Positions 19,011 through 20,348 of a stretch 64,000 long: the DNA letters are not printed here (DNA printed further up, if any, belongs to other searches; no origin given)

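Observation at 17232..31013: GH20 + lactonase + ABC importer + GH3 + deacetylase + DgaE-like lyase + KDGP aldolase + kinase: candidate pathway for oxidised (aldonate/lactone-ended) N-acetylhexosamine oligosaccharides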

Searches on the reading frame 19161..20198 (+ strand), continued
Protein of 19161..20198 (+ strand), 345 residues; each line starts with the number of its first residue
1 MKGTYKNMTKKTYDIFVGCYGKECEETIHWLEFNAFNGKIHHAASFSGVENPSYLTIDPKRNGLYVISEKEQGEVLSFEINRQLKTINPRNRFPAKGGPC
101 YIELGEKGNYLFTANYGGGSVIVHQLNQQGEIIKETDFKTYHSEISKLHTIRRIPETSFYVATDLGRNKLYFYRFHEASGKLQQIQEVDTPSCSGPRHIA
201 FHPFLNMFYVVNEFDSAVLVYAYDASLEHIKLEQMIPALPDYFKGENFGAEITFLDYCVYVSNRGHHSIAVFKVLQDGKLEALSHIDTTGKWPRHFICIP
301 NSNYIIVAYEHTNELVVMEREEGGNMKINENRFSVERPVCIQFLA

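Call 69: search_protein_families(library=pfam, proteins=[L004:4985-5959:+, L012:12722-13714:+], max_evalue=0.0001)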
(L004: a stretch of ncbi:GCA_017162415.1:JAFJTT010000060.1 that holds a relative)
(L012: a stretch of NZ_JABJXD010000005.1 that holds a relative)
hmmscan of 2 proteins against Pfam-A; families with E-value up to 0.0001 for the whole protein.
L004:4985-5959:+ (324 aa): 4 families
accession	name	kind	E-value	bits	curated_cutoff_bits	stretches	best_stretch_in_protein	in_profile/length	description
PF02826.25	2-Hacid_dh_C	-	2.1e-61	206.8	25.1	1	110-286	1-178/178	D-isomer specific 2-hydroxyacid dehydrogenase, NAD binding domain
PF00389.36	2-Hacid_dh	-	1.3e-29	103.1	24.6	1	6-318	1-134/134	D-isomer specific 2-hydroxyacid dehydrogenase, catalytic domain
PF03446.21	NAD_binding_2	-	9.5e-07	29.4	21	1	149-256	2-114/161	NAD binding domain of 6-phosphogluconate dehydrogenase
PF03807.23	F420_oxidored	-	5.5e-06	27.3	21.6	1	149-210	2-70/94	NADP oxidoreductase coenzyme F420-dependent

L012:12722-13714:+ (330 aa): 0 families

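Call 71: find_homologous_proteins(query=L009:6965-7750:+, max_evalue=1e-30)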
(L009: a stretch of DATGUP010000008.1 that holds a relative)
Query L009:6965-7750:+ (262 aa): 466 proteins with E <= 1e-30 among 1588 candidates; the best 120 are listed.
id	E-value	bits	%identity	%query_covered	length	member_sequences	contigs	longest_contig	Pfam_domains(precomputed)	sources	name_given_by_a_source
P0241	7.7e-179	611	100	100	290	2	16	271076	PF02839.20,PF03067.22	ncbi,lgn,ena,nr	ncbi:MAG TPA: lytic polysaccharide monooxygenase [Bacillota bacterium]|nr:lytic polysaccharide monoo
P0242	8.6e-162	555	84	98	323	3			PF02839.20,PF03067.22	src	-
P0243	4.0e-160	550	83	97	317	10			PF02839.20,PF03067.22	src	-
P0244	4.3e-160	550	80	97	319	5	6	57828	PF02839.20,PF14600.12,PF03067.22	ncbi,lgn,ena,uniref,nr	ncbi:lytic polysaccharide monooxygenase [Ornithinibacillus gellani]|uniref:lytic polysaccharide mono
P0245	2.2e-156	537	82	98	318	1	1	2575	PF02839.20,PF14600.12,PF03067.22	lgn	-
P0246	1.3e-155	535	74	99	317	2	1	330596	PF02839.20,PF14600.12,PF03067.22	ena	-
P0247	2.5e-155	534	80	92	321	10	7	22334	PF02839.20,PF14600.12,PF03067.22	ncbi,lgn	-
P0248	9.5e-151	519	77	99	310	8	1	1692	PF02839.20,PF14600.12,PF03067.22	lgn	-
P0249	4.1e-142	491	79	95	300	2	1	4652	PF02839.20,PF14600.12,PF03067.22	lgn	-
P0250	5.9e-142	490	74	98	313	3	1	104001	PF02839.20,PF14600.12,PF03067.22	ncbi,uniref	ncbi:lytic polysaccharide monooxygenase [Paraliobacillus salinarum]|uniref:lytic polysaccharide mono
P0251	5.8e-138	477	67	94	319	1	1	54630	PF02839.20,PF03067.22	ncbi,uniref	ncbi:lytic polysaccharide monooxygenase [Paraliobacillus sp. JSM ZJ581]|uniref:lytic polysaccharide 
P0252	7.3e-135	467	75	97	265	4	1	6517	PF02839.20,PF03067.22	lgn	-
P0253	4.8e-134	464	72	94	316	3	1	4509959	PF02839.20,PF14600.12,PF03067.22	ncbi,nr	ncbi:lytic polysaccharide monooxygenase [Gracilibacillus caseinilyticus]|nr:lytic polysaccharide mon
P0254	5.2e-132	457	68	98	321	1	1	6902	PF02839.20,PF03067.22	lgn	-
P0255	7.2e-132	457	65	98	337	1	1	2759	PF02839.20,PF14600.12,PF03067.22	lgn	-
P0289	2.1e-107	377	64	95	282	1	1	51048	PF02839.20,PF03067.22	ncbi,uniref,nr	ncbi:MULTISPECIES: lytic polysaccharide monooxygenase [Clostridia]|uniref:lytic polysaccharide monoo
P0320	1.2e-82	295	55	90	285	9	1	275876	PF02839.20,PF14600.12,PF03067.22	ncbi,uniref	ncbi:lytic polysaccharide monooxygenase [Oceanobacillus iheyensis]|uniref:lytic polysaccharide monoo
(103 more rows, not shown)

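Call 72: find_encoding_contigs(protein=P0289, flank=10000, max_places=1)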
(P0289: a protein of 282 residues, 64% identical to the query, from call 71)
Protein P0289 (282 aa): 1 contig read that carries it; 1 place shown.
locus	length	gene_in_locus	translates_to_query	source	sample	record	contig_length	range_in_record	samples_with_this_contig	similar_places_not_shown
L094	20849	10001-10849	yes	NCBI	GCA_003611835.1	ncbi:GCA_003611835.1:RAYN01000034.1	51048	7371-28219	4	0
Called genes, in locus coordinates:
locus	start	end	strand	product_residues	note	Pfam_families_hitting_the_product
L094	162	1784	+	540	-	PF01547:SBP_bac_1, PF13416:SBP_bac_8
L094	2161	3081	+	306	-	PF00528:BPD_transp_1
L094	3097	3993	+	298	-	PF00528:BPD_transp_1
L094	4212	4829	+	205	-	PF04854:DUF624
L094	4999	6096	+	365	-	PF01979:Amidohydro_1 (faint), PF22647:EF_0837-like_N (weak)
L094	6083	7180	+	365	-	PF03841:SelA (weak), PF01212:Beta_elim_lyase (weak)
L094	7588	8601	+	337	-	PF00294:PfkB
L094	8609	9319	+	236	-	PF00392:GntR, PF07702:UTRA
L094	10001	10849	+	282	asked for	PF03067:LPMO_10, PF02839:CBM_5_12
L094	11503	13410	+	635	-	PF00728:Glyco_hydro_20, PF18088:Glyco_H_20C_C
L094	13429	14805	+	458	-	PF10282:Lactonase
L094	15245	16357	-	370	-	PF01476:LysM, PF23473:LysM3_LYK4_5 (faint), PF23577:LysM_RLK (faint), PF01476:LysM, PF00877:NLPC_P60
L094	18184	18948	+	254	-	PF02706:Wzz, PF13807:GNVR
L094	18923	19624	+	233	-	PF01656:CbiA, PF09140:MipZ (weak), PF10609:ParA, PF13614:AAA_31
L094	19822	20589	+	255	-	PF19567:CpsB_CapC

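Call 73: find_encoding_contigs(protein=P0320, flank=10000, max_places=1)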
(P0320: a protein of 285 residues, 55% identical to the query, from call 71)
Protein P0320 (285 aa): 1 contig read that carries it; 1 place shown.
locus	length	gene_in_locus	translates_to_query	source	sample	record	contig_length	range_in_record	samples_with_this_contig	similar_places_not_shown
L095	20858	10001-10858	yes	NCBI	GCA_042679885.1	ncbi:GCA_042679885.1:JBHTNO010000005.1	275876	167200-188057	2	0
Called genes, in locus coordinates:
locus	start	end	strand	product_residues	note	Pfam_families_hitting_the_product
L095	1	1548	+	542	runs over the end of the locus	PF16656:Pur_ac_phosph_N, PF00149:Metallophos, PF22888:FIMAH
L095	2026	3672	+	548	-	PF03485:Arg_tRNA_synt_N, PF00750:tRNA-synt_1d, PF05746:DALR_1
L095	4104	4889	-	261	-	PF02361:CbiQ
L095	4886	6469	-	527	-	PF03193:RsgA_GTPase (faint), PF00005:ABC_tran, PF13476:AAA_23 (faint), PF13555:AAA_29 (faint), PF20703:nSTAND1 (faint), PF02463:SMC_N, PF00005:ABC_tran, PF13304:AAA_21 (weak), +3 more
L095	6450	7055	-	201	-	PF09819:ABC_cobalt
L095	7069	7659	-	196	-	PF01910:Thiamine_BP (faint), PF07615:Ykof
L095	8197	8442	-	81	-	PF04688:Holin_SPP1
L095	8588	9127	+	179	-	PF07931:CPT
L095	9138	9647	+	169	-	PF11518:DUF3221 (weak)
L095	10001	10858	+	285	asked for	PF03067:LPMO_10, PF02839:CBM_5_12, PF14600:CBM_5_12_2 (weak)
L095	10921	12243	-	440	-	PF02056:Glyco_hydro_4, PF11975:Glyco_hydro_4C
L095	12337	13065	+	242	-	PF01418:HTH_6, PF13580:SIS_2 (faint), PF01380:SIS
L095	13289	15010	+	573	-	PF00571:CBS (weak), PF00158:Sigma54_activat, PF01078:Mg_chelatase (weak), PF14532:Sigma54_activ_2, PF25601:AAA_lid_14, PF02954:HTH_8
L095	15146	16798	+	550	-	PF02771:Acyl-CoA_dh_N, PF02770:Acyl-CoA_dh_M, PF00441:Acyl-CoA_dh_1, PF22924:ACOX_C_alpha1, PF08028:Acyl-CoA_dh_2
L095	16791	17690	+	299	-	PF03446:NAD_binding_2, PF03721:UDPG_MGDP_dh_N (faint), PF03807:F420_oxidored, PF14833:NAD_binding_11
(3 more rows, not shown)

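Call 79: search_solved_structures(query=L009:6965-7750:+)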
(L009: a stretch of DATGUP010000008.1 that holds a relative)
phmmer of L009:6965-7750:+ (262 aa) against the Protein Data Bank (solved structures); distinct sequences matched with E-value up to 0.001: 33.
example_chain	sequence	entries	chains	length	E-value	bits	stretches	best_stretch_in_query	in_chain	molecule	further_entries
5wsz_A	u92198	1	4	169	8.1e-61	208.9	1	28-191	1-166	LpmO10A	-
5lw4_A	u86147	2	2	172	1.4e-55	191.7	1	28-190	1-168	Putative chitin binding protein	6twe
5l2v_A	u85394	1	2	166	1e-52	182.3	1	28-191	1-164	Chitin-binding protein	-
2bem_A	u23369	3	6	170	1.1e-51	178.9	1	28-191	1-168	CBP21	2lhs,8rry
8gul_A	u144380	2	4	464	4.2e-51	177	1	37-195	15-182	GlcNAc-binding protein A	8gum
2ben_A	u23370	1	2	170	2e-50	174.8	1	28-191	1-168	CBP21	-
7pb6_A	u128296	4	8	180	3.3e-50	174.1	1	40-193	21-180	GlcNAc-binding protein A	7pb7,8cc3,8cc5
2xwx_A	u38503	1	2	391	7e-50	173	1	41-194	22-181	GLCNAC-BINDING PROTEIN A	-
6t5z_A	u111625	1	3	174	1.8e-48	168.4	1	28-190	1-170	Chitin-binding type-4 domain-containing protein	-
2yow_A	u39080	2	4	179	1.2e-42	149.3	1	28-191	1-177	RBAM17540 | BaAA10 Lytic Polysaccharide Monooxygenase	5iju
2yox_A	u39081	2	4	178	1.4e-42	149.1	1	28-191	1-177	RBAM17540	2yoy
5ftz_A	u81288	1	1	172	6.9e-41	143.5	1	28-191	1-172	CHITIN BINDING PROTEIN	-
4a02_A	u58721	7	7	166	7.7e-38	133.5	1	28-191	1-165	CHITIN BINDING PROTEIN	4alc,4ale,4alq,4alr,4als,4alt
3uam_A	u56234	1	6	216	4.2e-21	78.6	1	69-191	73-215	Chitin binding domain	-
5fjq_A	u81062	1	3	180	3.5e-19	72.3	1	30-191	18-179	CARBOHYDRATE BINDING PROTEIN, PUTATIVE, CPB33A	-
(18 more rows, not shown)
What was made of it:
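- These LPMOs are closest to the chitin-active C1 oxidisers BtLPMO10A, BlLPMO10A and CBP21 (call 79).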

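Call 82: find_related_loci(query=A1, collection=metagenome_contigs, flank=10000)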
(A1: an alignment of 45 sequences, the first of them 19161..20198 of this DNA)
Query A1 (345 aa) in metagenome_contigs; peptide patterns used: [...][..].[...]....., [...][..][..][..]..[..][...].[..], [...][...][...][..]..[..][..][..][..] (x = any residue, [..] = any of these).
600 stretches matched a pattern (row limit reached: there are more); 589 encode a relative of the query (tblastn E <= 1e-3); the best 80 are kept; 80 distinct loci.
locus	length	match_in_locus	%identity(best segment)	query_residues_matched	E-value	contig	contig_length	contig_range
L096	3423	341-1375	53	7-344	4e-129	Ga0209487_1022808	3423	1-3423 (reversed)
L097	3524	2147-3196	34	15-344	5e-58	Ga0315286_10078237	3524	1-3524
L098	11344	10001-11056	33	15-345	1e-55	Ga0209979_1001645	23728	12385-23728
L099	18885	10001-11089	33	3-345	9e-56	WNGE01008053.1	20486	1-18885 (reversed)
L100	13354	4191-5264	33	9-345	2e-55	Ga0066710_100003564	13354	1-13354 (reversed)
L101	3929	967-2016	33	15-344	2e-55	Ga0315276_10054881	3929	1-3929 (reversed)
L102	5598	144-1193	34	15-344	4e-55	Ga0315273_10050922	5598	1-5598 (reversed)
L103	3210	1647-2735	33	3-345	3e-55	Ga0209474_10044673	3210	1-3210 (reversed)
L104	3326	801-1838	34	15-344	5e-53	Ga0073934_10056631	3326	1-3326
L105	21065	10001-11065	33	10-343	4e-53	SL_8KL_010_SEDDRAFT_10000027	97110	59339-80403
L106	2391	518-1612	32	2-345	5e-53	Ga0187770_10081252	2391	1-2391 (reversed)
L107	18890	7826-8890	30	6-343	2e-52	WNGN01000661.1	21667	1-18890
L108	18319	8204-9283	32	10-345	2e-52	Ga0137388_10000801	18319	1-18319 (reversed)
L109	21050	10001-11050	33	15-345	7e-52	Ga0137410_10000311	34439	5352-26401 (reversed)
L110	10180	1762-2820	31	15-345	5e-52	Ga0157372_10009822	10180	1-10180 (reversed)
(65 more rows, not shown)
